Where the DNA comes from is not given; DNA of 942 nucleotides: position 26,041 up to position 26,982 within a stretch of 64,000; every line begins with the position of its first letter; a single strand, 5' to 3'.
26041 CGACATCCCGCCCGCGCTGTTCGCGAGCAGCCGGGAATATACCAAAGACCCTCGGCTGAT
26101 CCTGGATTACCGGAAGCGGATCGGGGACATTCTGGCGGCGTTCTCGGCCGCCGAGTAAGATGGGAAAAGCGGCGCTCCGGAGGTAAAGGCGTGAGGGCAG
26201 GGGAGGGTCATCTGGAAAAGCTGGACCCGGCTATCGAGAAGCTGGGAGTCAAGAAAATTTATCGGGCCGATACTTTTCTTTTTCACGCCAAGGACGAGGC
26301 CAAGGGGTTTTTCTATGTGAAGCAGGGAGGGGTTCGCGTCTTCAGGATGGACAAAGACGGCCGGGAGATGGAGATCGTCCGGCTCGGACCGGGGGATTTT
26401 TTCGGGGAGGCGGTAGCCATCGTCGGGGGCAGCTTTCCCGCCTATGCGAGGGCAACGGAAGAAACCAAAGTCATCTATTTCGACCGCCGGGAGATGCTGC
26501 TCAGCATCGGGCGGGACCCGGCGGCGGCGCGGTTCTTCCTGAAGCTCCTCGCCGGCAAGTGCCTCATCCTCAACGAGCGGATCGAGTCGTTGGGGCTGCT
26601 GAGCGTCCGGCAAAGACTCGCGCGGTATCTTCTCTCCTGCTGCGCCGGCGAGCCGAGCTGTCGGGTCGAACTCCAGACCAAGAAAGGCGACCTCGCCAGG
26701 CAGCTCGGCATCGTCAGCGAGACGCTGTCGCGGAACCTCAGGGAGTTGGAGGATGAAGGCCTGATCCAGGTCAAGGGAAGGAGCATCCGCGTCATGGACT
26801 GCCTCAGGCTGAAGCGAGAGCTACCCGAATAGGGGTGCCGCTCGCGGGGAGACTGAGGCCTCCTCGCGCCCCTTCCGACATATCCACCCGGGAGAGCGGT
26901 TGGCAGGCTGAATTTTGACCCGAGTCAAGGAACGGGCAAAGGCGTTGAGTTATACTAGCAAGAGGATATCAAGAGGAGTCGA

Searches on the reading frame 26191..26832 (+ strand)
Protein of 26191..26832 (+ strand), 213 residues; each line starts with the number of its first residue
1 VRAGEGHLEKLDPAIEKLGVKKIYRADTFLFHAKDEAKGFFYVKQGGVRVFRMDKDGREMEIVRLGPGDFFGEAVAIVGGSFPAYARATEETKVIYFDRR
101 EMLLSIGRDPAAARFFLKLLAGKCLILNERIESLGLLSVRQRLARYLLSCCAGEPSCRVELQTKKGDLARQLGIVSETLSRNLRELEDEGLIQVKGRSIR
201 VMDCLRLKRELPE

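Call 10: search_protein_families(library=pfam, proteins=[window:26191-26832:+], max_evalue=0.01)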
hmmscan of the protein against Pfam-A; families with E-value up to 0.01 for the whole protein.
window:26191-26832:+ (213 aa): 7 families
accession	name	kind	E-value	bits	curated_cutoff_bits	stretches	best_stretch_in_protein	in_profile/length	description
PF00027.35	cNMP_binding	-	5.9e-19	68.3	27.5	1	23-102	3-82/89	Cyclic nucleotide-binding domain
PF13545.12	HTH_Crp_2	-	1.1e-15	57.8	27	1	141-209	1-69/70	Crp-like helix-turn-helix domain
PF13412.12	HTH_24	-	9.5e-05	22.3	21.9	1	167-193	22-48/48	Winged helix-turn-helix DNA-binding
PF01047.28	MarR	-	0.00019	21.7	24.6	1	148-193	9-48/59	MarR family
PF25213.1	HVO_A0261_N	-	0.0003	21.1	35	1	164-197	26-59/86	HVO_A0261 N-terminal domain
PF12840.13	HTH_20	-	0.0018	18.6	27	1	166-193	22-49/51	Helix-turn-helix domain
PF12802.13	MarR_2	-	0.0032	18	27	1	166-194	24-52/61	MarR family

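Call 23: search_solved_structures(query=window:26191-26832:+, max_evalue=0.001, show_alignments=3)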
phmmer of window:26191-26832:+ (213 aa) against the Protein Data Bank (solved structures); distinct sequences matched with E-value up to 0.001: 80 (the best 60 are shown).
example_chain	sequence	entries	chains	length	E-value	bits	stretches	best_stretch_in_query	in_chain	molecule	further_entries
3dkw_A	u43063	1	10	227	1e-18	71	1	28-207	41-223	DNR protein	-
4ev0_A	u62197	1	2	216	1.3e-15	60.9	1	20-206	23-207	Transcription regulator, Crp family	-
7few_B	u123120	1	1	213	5.3e-15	58.9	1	21-201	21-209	cAMP-activated global transcriptional regulator Vfr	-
6dt4_A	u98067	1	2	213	6.1e-15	58.7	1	24-201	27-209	Cyclic AMP receptor protein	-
3h3z_A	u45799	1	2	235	7.7e-15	58.4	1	20-204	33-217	Cyclic nucleotide-binding protein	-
3fx3_A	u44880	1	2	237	7.9e-15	58.3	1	20-204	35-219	Cyclic nucleotide-binding protein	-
1hw5_A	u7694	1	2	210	8.9e-15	58.2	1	24-201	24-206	CATABOLITE GENE ACTIVATOR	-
7few_A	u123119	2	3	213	9.8e-15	58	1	21-201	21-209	cAMP-activated global transcriptional regulator Vfr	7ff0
7ff9_A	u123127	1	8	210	1.1e-14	57.8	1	21-201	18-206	cAMP-activated global transcriptional regulator Vfr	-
7ff8_A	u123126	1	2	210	1.1e-14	57.8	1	21-201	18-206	cAMP-activated global transcriptional regulator Vfr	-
4bh9_A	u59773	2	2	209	1.2e-14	57.7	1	24-201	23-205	cAMP-activated global transcriptional regulator CRP | CAMP RECEPTOR PROTEIN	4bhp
3qop_A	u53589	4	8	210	1.2e-14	57.7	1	24-201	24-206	Catabolite gene activator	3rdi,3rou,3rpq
2oz6_A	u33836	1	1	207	1.3e-14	57.6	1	21-201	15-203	Virulence Factor Regulator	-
1i5z_A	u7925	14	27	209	1.7e-14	57.3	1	24-201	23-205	CATABOLITE GENE ACTIVATOR PROTEIN | CATABOLITE GENE ACTIVATOR PROTEIN (CAP) | PROTEIN (CATABOLITE GENE ACTIVATOR PROTEIN (CAP))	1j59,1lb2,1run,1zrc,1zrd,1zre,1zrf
1g6n_A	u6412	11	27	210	1.7e-14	57.3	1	24-201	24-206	CATABOLITE GENE ACTIVATOR PROTEIN | PROTEIN (CATABOLITE GENE ACTIVATOR PROTEIN) | Catabolite gene activator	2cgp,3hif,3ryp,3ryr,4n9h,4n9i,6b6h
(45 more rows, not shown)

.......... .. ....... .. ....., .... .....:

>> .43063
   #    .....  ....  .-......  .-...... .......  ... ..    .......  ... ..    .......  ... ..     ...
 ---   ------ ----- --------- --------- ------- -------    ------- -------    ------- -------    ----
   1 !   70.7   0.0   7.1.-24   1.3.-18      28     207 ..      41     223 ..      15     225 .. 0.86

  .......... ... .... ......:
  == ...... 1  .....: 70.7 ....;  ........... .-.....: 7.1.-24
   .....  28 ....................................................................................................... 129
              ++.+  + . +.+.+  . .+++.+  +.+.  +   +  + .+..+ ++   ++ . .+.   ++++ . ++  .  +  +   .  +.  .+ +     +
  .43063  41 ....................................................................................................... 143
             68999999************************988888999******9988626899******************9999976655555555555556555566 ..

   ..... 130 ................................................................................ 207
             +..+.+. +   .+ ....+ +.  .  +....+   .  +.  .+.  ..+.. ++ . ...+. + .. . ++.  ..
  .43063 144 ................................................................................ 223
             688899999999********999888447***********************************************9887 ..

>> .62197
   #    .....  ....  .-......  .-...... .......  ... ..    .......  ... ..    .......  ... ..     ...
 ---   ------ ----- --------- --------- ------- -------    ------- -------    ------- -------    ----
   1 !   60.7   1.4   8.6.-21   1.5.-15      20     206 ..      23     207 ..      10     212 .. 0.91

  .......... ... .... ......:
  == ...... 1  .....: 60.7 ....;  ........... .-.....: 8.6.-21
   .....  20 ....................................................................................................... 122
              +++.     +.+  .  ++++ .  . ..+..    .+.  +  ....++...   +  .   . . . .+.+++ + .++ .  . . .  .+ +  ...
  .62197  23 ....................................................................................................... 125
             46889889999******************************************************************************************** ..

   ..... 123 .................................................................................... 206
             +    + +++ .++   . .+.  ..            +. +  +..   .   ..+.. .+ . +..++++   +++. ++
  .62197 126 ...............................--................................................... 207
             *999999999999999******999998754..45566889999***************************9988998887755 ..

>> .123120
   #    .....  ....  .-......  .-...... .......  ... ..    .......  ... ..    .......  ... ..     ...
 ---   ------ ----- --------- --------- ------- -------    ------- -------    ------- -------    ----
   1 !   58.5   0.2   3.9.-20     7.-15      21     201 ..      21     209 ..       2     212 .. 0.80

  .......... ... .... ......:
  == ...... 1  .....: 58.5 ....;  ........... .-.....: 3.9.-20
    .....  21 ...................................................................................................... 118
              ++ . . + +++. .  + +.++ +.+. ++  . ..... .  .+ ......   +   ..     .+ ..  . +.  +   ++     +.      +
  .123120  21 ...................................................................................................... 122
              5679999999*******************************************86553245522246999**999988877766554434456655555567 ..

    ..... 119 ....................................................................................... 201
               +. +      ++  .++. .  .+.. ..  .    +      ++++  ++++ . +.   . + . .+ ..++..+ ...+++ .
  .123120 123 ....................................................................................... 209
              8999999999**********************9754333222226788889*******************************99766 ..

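Call 24: search_protein_families(library=ncbifam, proteins=[window:26191-26832:+], max_evalue=0.001)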
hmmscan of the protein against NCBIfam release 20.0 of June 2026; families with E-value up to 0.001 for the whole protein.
window:26191-26832:+ (213 aa): 11 families
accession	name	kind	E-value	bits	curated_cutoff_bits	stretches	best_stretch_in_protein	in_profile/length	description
NF008732.0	PRK11753.1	equivalog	2.6e-17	63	266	1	21-203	25-212/214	cAMP-activated global transcriptional regulator CRP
NF006901.0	PRK09392.1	equivalog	8.8e-13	48.1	211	1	29-208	40-218/236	transcriptional activator FtrB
NF008365.0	PRK11161.1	subfamily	3.7e-12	46.1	228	1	6-207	37-239/250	fumarate/nitrate reduction transcriptional regulator Fnr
NF050806.1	TransRegFixKCaul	equivalog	9.3e-12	44.6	300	1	17-203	21-206/215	transcriptional regulator FixK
NF052518.1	TransRegLdrP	equivalog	3.9e-11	43.3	300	1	21-210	2-187/195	transcriptional regulator LdrP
TIGR03697.1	NtcA_cyano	equivalog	3.5e-10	40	244.95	1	30-209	4-190/193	global nitrogen regulator NtcA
NF010499.0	PRK13918.1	equivalog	1e-08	35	274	1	40-199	32-189/205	CRP/FNR family transcriptional regulator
NF050815.1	TransActFtrBCaul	equivalog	2.1e-07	30.5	300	1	32-206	44-218/251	transcriptional activator FtrB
NF045989.1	TransRegFnrLRhodb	equivalog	3.2e-06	26.5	300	1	111-209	139-233/245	transcriptional regulator FnrL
TIGR03896.1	cyc_nuc_ocin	subfamily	5.6e-05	22.6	161.05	1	15-121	157-263/317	bacteriocin-type transport-associated protein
TIGR01884.1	cas_HTH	subfamily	0.0001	21.7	60.2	1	167-197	161-191/202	CRISPR-associated CARF protein Csa3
